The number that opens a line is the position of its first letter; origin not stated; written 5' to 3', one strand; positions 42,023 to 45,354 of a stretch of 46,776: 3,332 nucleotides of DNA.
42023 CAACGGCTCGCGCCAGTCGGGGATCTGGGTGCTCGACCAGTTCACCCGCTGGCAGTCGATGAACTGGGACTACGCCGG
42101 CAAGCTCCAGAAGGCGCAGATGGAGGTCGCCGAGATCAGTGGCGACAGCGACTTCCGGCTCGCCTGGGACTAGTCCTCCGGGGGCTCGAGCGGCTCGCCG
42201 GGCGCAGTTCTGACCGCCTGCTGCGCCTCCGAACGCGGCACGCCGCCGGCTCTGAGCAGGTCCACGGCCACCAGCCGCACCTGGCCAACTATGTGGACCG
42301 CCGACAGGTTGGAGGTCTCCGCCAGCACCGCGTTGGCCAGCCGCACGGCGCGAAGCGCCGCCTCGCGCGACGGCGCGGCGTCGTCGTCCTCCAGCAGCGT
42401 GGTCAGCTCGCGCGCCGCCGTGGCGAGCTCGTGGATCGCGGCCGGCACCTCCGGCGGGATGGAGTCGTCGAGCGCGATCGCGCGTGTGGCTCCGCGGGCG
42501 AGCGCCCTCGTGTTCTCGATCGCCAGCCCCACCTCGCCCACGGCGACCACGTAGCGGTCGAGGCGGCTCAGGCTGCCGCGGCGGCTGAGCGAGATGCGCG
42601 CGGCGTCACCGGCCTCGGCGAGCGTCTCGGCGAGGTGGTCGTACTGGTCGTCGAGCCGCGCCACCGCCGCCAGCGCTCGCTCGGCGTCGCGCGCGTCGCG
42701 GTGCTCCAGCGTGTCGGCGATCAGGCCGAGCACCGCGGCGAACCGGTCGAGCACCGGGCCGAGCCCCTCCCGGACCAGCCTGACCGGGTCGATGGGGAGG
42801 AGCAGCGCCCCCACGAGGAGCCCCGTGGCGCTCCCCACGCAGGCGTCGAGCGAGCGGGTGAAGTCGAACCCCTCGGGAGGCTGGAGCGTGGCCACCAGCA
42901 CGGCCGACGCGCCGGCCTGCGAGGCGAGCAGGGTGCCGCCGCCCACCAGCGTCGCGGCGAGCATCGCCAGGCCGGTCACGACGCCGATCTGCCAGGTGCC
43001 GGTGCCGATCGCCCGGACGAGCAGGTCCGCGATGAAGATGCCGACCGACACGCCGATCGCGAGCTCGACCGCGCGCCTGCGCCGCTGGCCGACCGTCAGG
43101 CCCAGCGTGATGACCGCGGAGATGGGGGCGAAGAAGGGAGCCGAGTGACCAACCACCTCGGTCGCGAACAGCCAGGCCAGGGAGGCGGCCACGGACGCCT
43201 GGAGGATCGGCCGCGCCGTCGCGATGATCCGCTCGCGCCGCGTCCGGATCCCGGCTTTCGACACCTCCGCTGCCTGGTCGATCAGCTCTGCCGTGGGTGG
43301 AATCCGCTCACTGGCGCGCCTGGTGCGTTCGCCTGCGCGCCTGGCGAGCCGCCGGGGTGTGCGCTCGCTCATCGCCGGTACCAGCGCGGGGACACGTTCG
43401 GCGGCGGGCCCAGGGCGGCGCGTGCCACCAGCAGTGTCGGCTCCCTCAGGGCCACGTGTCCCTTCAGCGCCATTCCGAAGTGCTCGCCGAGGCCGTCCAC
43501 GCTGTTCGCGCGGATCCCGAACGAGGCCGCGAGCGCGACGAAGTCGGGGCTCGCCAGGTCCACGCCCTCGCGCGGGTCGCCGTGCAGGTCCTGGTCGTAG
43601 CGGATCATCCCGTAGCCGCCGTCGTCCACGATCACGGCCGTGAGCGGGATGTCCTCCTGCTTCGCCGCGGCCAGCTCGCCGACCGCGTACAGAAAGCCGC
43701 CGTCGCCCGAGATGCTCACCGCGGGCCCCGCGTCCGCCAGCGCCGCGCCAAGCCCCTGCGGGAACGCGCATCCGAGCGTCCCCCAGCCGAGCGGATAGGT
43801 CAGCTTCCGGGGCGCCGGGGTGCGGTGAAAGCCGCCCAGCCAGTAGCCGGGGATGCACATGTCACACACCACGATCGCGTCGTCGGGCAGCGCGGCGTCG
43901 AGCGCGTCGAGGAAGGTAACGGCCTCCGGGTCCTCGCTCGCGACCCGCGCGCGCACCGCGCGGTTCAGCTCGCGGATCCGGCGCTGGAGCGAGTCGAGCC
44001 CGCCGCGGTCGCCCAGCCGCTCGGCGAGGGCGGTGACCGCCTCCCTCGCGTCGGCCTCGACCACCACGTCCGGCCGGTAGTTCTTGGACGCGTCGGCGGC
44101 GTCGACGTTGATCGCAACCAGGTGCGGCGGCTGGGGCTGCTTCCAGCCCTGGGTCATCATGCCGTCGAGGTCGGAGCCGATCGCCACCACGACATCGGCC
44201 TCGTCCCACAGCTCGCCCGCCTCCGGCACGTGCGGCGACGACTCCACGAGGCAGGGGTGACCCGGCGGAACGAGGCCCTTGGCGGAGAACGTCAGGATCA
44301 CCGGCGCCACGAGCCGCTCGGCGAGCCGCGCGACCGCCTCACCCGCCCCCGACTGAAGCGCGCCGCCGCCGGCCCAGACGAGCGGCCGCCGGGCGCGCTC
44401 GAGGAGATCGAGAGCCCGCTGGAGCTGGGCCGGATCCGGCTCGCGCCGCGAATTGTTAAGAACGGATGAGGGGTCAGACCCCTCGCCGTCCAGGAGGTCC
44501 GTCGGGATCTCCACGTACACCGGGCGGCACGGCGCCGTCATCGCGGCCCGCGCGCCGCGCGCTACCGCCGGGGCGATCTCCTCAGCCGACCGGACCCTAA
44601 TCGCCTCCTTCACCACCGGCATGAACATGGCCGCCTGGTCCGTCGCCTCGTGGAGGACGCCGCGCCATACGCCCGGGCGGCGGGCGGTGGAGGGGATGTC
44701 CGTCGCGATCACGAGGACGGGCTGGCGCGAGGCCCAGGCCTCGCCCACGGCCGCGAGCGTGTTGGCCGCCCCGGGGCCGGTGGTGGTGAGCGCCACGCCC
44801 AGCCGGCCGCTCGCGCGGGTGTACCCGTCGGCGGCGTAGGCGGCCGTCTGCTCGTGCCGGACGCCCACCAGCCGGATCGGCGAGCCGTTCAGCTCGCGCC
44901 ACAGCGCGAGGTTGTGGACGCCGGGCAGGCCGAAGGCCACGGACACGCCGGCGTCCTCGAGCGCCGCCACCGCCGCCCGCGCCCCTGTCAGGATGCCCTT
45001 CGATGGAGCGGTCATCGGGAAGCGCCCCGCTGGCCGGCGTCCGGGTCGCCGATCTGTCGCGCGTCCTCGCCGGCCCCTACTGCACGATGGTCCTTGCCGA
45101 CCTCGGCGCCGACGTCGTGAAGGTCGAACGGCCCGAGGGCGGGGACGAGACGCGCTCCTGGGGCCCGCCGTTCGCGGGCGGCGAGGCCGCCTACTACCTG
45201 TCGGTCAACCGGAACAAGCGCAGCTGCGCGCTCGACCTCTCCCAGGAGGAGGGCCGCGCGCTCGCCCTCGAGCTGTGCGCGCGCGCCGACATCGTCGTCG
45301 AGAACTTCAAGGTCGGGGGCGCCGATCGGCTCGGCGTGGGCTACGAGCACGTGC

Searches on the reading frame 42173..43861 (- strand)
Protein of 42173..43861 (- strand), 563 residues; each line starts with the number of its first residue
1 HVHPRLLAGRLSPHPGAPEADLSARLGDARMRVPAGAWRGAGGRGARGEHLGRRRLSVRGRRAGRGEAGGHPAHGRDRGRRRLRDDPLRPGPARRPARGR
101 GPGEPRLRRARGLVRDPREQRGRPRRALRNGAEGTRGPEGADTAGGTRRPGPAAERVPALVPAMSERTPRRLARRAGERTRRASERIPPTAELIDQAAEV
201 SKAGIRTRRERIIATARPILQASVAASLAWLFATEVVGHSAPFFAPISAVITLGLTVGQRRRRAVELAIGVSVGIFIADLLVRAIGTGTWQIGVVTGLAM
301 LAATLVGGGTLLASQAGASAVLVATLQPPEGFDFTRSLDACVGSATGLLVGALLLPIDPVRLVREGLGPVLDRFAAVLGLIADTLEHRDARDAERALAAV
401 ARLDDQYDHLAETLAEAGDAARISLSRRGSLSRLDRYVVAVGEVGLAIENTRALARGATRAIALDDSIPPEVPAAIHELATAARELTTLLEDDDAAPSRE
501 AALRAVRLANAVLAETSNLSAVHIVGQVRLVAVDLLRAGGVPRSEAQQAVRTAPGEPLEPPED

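Call 11: search_protein_families(library=pfam, proteins=[window:42173-43861:-], max_evalue=0.01)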
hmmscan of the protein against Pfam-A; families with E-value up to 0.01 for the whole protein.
window:42173-43861:- (563 aa): 2 families
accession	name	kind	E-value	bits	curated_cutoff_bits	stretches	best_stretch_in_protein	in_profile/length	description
PF13515.12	FUSC_2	-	3.3e-16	60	25.6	1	229-350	2-126/126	Fusaric acid resistance protein-like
PF00482.28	T2SSF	-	0.0077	16.6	25.2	0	165-237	53-124/125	Type II secretion system (T2SS), protein F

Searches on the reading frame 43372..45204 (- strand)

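Call 11: search_protein_families(library=pfam, proteins=[window:43372-45204:-], max_evalue=0.01)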
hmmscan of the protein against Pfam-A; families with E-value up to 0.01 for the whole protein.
window:43372-45204:- (611 aa): 3 families
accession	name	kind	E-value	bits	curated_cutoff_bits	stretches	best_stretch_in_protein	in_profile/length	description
PF02776.23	TPP_enzyme_N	-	5.8e-37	126.5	26.8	1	73-193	2-119/119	Thiamine pyrophosphate enzyme, N-terminal TPP binding domain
PF00205.28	TPP_enzyme_M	-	1.1e-30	106.6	30.4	1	261-393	1-137/137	Thiamine pyrophosphate enzyme, central domain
PF02775.26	TPP_enzyme_C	-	3.6e-26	92.2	21.9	1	455-592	8-149/151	Thiamine pyrophosphate enzyme, C-terminal TPP binding domain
